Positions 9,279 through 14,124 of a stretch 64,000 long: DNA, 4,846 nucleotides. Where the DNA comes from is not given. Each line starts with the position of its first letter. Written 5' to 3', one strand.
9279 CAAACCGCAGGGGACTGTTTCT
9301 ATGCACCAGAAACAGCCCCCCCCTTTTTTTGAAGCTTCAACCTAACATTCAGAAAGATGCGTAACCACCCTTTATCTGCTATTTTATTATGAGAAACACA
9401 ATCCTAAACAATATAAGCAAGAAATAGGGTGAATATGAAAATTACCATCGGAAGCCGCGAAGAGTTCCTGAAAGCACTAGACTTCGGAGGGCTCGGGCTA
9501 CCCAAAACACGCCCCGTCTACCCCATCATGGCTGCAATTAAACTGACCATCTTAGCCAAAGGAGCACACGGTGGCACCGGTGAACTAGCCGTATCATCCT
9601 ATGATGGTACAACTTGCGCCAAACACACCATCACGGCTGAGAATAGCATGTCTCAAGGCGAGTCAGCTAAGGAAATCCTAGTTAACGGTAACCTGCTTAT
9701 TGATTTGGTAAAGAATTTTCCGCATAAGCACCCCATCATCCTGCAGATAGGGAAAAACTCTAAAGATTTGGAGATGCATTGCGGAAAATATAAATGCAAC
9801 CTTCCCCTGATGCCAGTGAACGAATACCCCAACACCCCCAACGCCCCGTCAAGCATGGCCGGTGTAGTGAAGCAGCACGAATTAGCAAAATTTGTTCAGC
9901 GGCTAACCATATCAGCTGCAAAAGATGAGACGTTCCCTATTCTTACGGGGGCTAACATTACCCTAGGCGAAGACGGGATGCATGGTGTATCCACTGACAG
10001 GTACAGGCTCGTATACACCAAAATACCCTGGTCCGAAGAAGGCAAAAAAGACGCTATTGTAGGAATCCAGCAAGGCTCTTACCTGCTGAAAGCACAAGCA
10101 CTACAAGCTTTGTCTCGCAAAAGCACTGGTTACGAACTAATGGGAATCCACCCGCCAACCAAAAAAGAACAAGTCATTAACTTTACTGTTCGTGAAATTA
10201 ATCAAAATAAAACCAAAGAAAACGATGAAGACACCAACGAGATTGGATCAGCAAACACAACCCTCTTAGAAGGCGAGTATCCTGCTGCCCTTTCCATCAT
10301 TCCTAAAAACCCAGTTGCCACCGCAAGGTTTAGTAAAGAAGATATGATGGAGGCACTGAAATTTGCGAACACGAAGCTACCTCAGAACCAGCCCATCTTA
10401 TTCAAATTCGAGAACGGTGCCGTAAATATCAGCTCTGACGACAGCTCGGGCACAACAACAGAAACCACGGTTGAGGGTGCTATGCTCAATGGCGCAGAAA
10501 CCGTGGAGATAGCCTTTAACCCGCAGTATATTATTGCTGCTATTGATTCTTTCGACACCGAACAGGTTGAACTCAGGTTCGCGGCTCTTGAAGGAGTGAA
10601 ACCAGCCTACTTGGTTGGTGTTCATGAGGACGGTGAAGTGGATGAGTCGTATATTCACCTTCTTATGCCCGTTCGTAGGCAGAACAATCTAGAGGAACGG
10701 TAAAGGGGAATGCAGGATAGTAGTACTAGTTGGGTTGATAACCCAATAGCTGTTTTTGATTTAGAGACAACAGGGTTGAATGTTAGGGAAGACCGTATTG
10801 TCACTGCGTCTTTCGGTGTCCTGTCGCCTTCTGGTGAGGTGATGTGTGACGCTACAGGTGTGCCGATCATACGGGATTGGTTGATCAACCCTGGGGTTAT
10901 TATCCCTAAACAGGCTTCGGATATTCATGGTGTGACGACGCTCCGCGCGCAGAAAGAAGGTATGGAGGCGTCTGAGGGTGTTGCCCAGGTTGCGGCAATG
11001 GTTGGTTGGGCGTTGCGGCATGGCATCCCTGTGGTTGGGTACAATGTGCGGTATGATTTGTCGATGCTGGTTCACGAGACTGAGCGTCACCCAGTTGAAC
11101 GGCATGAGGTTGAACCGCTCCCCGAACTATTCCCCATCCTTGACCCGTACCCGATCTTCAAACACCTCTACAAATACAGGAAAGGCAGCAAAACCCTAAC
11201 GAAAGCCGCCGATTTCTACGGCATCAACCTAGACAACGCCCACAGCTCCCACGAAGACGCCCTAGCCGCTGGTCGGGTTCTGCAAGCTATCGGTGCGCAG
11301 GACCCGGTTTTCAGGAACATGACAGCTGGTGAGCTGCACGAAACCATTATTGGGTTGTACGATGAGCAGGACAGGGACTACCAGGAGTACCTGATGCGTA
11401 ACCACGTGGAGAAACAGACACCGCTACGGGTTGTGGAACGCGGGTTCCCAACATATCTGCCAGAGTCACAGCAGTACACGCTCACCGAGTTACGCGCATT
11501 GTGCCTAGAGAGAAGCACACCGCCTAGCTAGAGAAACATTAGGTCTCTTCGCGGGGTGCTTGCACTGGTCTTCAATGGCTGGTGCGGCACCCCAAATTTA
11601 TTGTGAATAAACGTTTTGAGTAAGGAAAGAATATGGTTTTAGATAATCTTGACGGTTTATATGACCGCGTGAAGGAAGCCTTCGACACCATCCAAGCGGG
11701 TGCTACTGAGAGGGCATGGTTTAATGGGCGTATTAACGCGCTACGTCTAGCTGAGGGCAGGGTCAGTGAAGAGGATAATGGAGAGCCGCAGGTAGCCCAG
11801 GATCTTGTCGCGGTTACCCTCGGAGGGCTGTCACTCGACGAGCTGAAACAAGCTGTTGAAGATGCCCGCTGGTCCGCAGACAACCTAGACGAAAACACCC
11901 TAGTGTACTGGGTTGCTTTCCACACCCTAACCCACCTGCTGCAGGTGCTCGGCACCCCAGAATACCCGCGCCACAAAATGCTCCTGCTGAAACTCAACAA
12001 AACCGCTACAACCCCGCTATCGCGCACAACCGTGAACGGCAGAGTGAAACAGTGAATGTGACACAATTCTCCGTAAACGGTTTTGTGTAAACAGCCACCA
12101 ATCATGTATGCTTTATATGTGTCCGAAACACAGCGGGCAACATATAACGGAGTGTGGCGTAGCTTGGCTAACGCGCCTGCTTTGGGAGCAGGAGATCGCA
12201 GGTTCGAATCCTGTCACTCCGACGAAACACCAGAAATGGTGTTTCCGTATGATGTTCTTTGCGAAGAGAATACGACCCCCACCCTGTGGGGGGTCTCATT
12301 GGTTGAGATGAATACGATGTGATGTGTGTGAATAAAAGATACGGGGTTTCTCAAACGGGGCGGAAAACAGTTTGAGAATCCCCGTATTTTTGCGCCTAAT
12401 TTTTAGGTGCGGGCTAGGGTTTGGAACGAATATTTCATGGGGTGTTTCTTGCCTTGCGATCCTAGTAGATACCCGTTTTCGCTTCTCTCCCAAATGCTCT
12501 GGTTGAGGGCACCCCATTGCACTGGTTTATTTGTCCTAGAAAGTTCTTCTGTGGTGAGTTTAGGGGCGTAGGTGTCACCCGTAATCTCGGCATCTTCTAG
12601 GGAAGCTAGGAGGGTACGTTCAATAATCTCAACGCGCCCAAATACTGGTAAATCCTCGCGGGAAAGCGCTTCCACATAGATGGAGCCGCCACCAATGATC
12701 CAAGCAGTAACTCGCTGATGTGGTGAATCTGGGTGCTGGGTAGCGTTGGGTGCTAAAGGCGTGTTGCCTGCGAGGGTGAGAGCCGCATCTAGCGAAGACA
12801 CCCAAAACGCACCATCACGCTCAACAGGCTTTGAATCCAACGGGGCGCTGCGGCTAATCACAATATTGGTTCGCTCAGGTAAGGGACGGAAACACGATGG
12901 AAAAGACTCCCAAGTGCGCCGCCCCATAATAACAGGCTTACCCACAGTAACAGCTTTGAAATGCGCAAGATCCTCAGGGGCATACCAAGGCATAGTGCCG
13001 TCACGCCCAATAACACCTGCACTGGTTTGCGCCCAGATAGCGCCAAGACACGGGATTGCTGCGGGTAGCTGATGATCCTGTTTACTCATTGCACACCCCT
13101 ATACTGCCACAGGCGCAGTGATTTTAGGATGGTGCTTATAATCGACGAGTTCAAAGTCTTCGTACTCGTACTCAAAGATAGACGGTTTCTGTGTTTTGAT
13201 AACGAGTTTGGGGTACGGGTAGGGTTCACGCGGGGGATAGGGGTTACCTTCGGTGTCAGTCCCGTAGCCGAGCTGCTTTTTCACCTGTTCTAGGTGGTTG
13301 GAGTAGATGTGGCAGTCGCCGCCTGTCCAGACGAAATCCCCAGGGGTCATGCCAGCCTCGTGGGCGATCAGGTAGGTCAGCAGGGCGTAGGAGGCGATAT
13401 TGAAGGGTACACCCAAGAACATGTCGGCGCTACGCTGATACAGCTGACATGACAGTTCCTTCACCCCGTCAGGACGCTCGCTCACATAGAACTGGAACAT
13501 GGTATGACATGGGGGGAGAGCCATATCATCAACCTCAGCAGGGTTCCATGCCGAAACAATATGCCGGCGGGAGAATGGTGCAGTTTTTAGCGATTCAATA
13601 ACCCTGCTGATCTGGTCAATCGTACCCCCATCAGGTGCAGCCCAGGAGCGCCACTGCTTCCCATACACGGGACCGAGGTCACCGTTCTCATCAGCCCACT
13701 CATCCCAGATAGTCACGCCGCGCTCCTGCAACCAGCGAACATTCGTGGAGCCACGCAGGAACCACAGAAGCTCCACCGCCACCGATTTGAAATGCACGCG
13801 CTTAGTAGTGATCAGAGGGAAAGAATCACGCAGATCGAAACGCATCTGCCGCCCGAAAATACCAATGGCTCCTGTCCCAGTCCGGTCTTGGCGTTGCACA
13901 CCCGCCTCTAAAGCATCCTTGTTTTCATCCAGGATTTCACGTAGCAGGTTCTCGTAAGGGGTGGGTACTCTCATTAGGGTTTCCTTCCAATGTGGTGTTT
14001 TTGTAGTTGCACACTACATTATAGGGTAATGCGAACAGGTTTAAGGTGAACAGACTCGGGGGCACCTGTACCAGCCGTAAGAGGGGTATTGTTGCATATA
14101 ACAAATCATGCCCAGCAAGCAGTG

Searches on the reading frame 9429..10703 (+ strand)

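Call 19: search_protein_families(library=pfam, proteins=[window:9429-10703:+], max_evalue=0.001)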
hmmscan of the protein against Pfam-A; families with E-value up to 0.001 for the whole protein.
window:9429-10703:+ (424 aa): 3 families
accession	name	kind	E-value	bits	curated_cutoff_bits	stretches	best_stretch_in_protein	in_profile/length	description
PF00712.24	DNA_pol3_beta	-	9.1e-16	58.5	24.4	1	3-136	1-119/120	DNA polymerase III beta subunit, N-terminal domain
PF02767.21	DNA_pol3_beta_2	-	9.9e-12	45.6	27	1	147-210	2-67/116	DNA polymerase III beta subunit, central domain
PF02768.20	DNA_pol3_beta_3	-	1.1e-11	45.1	27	1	289-401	2-111/121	DNA polymerase III beta subunit, C-terminal domain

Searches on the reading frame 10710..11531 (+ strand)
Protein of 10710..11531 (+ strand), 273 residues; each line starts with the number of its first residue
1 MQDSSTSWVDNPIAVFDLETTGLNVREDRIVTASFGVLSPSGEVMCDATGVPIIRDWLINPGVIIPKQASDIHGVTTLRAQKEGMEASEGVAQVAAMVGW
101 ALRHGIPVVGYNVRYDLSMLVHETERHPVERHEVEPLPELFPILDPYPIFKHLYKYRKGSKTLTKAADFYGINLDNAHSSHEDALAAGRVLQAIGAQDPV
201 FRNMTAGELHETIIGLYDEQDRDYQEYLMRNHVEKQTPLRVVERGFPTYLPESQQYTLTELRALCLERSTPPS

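Call 19: search_protein_families(library=pfam, proteins=[window:10710-11531:+], max_evalue=0.001)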
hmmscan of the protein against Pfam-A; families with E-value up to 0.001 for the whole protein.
window:10710-11531:+ (273 aa): 1 family
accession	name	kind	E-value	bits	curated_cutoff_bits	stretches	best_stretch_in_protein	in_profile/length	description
PF00929.31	RNase_T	-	1.2e-10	42.6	24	1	15-190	2-163/164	Exonuclease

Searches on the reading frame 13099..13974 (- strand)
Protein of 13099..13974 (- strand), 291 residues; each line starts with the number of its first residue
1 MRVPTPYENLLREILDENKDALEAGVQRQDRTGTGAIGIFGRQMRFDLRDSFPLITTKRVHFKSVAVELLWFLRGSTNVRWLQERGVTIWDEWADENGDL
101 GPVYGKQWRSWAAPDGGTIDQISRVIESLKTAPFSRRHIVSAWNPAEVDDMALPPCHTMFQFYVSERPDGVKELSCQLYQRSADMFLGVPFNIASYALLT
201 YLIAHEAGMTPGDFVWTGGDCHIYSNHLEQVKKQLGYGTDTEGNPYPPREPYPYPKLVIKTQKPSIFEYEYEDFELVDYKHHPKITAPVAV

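Call 19: search_protein_families(library=pfam, proteins=[window:13099-13974:-], max_evalue=0.001)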
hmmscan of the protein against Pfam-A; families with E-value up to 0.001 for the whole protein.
window:13099-13974:- (291 aa): 1 family
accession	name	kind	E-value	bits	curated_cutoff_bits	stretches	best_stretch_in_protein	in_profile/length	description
PF00303.24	Thymidylat_synt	-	4.7e-117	390.3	24.3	1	18-291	7-266/266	Thymidylate synthase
